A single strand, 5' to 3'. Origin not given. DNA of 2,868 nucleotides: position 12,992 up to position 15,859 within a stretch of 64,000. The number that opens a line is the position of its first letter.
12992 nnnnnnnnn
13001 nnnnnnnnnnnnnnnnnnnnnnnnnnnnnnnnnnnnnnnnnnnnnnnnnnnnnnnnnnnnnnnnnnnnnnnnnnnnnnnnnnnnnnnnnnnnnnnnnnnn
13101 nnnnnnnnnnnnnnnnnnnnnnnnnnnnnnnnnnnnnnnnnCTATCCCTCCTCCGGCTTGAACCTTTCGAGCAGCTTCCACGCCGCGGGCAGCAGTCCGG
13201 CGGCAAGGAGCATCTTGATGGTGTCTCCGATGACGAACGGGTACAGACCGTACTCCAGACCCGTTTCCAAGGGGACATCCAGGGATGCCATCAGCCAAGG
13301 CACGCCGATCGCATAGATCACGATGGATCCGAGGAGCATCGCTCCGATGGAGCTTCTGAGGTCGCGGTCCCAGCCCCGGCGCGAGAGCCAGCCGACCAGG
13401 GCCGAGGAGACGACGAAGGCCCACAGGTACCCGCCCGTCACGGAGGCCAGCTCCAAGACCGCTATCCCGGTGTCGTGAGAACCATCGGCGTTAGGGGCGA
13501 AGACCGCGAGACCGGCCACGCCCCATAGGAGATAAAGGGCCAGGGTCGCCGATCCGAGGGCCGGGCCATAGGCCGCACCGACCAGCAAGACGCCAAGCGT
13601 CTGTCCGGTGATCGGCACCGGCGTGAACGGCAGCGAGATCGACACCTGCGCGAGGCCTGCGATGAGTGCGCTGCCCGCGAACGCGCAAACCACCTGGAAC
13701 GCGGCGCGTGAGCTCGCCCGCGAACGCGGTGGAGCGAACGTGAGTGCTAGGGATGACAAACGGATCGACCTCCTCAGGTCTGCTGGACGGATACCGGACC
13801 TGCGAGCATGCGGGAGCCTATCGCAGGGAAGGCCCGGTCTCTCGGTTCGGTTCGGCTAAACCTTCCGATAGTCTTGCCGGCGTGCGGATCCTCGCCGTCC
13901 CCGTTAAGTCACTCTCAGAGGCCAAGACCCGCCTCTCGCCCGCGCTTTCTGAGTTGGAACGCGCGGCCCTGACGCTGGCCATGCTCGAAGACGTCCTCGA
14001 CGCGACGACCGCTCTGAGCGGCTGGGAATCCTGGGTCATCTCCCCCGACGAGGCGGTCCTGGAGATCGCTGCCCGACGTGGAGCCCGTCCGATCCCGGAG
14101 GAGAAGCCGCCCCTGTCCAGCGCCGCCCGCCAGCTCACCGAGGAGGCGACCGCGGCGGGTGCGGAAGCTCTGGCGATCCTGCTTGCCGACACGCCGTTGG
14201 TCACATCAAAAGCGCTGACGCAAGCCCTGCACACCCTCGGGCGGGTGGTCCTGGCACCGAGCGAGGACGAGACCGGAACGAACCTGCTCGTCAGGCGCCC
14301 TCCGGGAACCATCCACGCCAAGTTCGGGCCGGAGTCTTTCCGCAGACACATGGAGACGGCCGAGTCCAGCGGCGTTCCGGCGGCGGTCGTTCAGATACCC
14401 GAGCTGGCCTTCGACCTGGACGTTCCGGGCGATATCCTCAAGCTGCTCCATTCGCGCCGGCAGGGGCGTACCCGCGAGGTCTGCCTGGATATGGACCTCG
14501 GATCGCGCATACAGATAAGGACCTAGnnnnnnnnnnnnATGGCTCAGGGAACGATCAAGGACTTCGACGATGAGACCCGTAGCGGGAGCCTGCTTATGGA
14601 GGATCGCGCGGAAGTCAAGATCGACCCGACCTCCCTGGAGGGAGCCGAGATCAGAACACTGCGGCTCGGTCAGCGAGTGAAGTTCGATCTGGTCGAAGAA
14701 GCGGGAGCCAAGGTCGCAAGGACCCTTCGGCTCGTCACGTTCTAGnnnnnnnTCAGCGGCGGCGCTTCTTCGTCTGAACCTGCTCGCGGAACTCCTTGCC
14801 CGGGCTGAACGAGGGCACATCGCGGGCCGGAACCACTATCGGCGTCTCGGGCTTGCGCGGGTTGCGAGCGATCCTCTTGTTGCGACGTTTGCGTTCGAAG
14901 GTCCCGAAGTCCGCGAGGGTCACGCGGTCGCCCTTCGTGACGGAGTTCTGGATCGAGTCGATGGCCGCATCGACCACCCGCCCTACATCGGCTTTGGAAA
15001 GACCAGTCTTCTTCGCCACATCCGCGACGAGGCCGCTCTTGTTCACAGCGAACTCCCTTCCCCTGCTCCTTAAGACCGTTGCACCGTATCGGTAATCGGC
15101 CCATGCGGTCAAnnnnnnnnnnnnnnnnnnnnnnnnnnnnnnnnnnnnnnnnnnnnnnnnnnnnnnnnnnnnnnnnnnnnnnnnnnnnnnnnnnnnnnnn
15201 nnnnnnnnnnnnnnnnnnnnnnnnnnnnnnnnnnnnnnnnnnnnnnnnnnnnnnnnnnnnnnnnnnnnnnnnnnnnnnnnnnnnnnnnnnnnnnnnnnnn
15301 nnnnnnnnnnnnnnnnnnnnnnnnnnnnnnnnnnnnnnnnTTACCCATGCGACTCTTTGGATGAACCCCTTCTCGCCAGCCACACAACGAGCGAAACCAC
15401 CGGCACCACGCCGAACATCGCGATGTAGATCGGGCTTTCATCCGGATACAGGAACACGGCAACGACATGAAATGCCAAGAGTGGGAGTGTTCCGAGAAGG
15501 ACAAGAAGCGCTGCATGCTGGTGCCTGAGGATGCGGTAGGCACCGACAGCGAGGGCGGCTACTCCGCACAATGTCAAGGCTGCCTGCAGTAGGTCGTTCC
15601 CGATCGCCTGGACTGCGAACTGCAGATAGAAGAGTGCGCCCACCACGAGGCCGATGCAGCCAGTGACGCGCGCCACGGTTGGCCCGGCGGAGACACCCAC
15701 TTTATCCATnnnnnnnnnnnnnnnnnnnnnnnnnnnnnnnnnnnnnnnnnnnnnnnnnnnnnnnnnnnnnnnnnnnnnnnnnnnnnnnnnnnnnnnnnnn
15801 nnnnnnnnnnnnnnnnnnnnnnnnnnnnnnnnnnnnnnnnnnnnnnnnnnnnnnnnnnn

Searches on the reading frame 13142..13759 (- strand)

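Call 6: search_protein_families(library=pfam, proteins=[window:13142-13759:-], max_evalue=0.1)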
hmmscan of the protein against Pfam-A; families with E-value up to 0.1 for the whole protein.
window:13142-13759:- (205 aa): 3 families
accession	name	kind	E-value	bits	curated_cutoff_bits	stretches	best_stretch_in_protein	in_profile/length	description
PF02632.19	BioY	-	4.1e-35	121.2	25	1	45-195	1-140/140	BioY family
PF19752.4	DUF6239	-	0.0035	17.7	27.1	1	7-48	145-185/187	Family of unknown function (DUF6239)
PF12822.12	ECF_trnsprt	-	0.022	15.2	30.7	1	30-190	6-165/169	ECF transporter, substrate-specific component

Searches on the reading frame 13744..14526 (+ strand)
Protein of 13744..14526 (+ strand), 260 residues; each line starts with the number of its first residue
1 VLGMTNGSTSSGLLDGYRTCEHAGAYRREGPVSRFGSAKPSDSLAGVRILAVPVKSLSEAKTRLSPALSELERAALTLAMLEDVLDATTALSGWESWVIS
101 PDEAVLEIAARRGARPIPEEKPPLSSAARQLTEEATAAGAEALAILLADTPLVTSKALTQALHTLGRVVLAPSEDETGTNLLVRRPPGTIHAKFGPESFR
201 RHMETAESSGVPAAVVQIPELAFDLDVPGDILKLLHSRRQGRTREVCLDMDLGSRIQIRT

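Call 6: search_protein_families(library=pfam, proteins=[window:13744-14526:+], max_evalue=0.1)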
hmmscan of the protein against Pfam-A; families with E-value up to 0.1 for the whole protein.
window:13744-14526:+ (260 aa): 3 families
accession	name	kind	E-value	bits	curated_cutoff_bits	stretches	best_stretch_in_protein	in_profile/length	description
PF01983.22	CofC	-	1.6e-26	93.3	22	1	51-240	4-188/217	Guanylyl transferase CofC like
PF12804.13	NTP_transf_3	-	6.9e-08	33.3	27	1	79-183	25-133/160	MobA-like NTP transferase domain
PF09837.15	DUF2064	-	0.014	15.7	25.8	1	109-175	29-97/120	Uncharacterized protein conserved in bacteria (DUF2064)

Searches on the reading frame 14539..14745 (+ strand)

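Call 6: search_protein_families(library=pfam, proteins=[window:14539-14745:+], max_evalue=0.1)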
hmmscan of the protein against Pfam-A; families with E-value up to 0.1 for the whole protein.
window:14539-14745:+ (68 aa): 1 family
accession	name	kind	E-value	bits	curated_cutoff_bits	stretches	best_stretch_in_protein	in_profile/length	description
PF00313.28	CSD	-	3.7e-05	23.9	27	1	3-62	2-62/66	'Cold-shock' DNA-binding domain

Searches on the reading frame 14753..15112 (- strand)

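Call 6: search_protein_families(library=pfam, proteins=[window:14753-15112:-], max_evalue=0.1)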
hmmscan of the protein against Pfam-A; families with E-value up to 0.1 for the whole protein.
window:14753-15112:- (119 aa): 5 families
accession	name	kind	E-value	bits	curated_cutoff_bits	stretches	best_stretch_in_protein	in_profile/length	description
PF00216.26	Bac_DNA_binding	-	1.4e-26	93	22.4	1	23-112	1-89/90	Bacterial DNA-binding protein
PF18291.6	HU-HIG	-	1.2e-09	38.7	26.2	1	23-116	32-122/125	HU domain fused to wHTH, Ig, or Glycine-rich motif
PF14908.11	HU-CCDC81_euk_1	-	0.00066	20.1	26.1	1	37-114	18-87/89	CCDC81 eukaryotic HU domain 1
PF18175.6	HU-CCDC81_bac_2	-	0.0084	16.4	35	1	28-79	3-54/70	CCDC81-like prokaryotic HU domain 2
PF18289.6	HU-CCDC81_euk_2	-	0.021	15.3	26.1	1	30-77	8-57/75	CCDC81 eukaryotic HU domain 2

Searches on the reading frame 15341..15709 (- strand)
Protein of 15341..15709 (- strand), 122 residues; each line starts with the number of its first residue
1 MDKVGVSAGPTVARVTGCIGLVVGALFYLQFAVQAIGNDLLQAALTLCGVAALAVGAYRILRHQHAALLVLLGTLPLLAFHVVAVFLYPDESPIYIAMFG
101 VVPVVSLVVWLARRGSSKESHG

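Call 6: search_protein_families(library=pfam, proteins=[window:15341-15709:-], max_evalue=0.1)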
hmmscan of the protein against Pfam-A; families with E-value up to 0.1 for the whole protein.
window:15341-15709:- (122 aa): 1 family
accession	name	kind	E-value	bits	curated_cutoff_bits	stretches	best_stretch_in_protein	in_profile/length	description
PF07695.17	7TMR-DISM_7TM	-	0.0034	17.8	29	1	17-102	102-192/205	7TM diverse intracellular signalling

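Call 7: search_protein_families(library=ncbifam, proteins=[window:15341-15709:-], max_evalue=0.1)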
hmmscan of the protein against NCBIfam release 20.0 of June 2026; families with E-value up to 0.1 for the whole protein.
window:15341-15709:- (122 aa): 1 family
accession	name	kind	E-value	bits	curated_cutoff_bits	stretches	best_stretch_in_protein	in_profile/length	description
NF002586.0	PRK02237.1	equivalog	0.012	15.6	114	1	56-111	20-77/109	YnfA family protein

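Call 43: find_related_loci(query=A3, collection=metagenome_contigs, flank=8000)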
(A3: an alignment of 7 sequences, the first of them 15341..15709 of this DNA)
Query A3 (122 aa) in metagenome_contigs; peptide patterns used: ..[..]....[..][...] (x = any residue, [..] = any of these).
59 stretches matched a pattern; 5 encode a relative of the query (tblastn E <= 1e-3); 5 distinct loci.
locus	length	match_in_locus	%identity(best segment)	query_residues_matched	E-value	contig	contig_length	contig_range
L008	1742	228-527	45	14-114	6e-18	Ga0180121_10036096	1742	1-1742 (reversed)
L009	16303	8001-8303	41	21-121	1e-16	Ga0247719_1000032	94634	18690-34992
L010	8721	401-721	39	12-119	6e-14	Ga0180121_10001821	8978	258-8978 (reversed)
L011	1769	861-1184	39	14-122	1e-13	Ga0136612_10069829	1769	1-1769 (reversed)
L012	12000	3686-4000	38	1-103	3e-6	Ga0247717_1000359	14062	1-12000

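Call 48: search_protein_families(library=pfam, proteins=[L009:8318-8617:+, L009:8631-10937:-, L009:6829-7932:-, L009:6769-8193:+, L009:6687-7664:-, L010:880-2175:-, L010:1048-2361:+, L012:2691-3650:+, L012:4079-4759:-, L012:4554-6047:-], max_evalue=0.001)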
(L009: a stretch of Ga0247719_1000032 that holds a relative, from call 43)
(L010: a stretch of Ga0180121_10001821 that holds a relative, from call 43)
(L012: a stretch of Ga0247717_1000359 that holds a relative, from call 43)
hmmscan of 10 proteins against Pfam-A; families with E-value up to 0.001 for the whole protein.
L009:8318-8617:+ (99 aa): 1 family
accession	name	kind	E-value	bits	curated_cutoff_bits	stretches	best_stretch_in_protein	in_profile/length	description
PF03992.22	ABM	-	2e-06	28.3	23.1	1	9-77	7-76/78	Antibiotic biosynthesis monooxygenase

L009:8631-10937:- (768 aa): 0 families

L009:6829-7932:- (367 aa): 8 families
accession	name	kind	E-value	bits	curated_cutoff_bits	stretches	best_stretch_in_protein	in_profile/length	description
PF00561.26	Abhydrolase_1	-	2.6e-18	67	25.8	1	35-269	4-241/245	alpha/beta hydrolase fold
PF00196.25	GerE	-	4.9e-13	48.9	23.5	1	307-358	2-54/57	Bacterial regulatory proteins, luxR family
PF12146.15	Hydrolase_4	-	2.9e-12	46.8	27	1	67-261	35-227/239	Serine aminopeptidase, S33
PF08281.18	Sigma70_r4_2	-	1.3e-05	25.2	25.7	1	319-350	23-54/54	Sigma-70, region 4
PF03959.19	FSH1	-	2.1e-05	24.8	21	0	83-127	82-125/211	Serine hydrolase (FSH1)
PF13384.12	HTH_23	-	4.6e-05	23.5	24.6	1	314-345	9-40/50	Homeodomain-like domain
PF08386.16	Abhydrolase_4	-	5.6e-05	23.6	21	1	226-288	33-95/103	TAP-like protein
PF04545.22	Sigma70_r4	-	0.00011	22.1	24.1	0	321-350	19-48/50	Sigma-70, region 4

L009:6769-8193:+ (474 aa): 0 families

L009:6687-7664:- (325 aa): 0 families

L010:880-2175:- (431 aa): 0 families

L010:1048-2361:+ (437 aa): 2 families
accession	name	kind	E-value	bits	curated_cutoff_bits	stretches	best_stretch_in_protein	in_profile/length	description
PF00872.24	Transposase_mut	-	2.3e-52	178.6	21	1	5-315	54-352/379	Transposase, Mutator family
PF10551.15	MULE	-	0.0003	21.6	27.6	1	144-222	15-98/99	MULE transposase domain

L012:2691-3650:+ (319 aa): 0 families

L012:4079-4759:- (226 aa): 0 families

L012:4554-6047:- (497 aa): 2 families
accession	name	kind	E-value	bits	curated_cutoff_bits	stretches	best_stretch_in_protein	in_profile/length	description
PF19289.4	PmbA_TldD_3rd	-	3.3e-50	170.7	22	1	269-492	1-219/220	PmbA/TldA metallopeptidase C-terminal domain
PF19290.4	PmbA_TldD_2nd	-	2.1e-06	28.6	20.9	1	189-260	31-107/109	PmbA/TldA metallopeptidase central domain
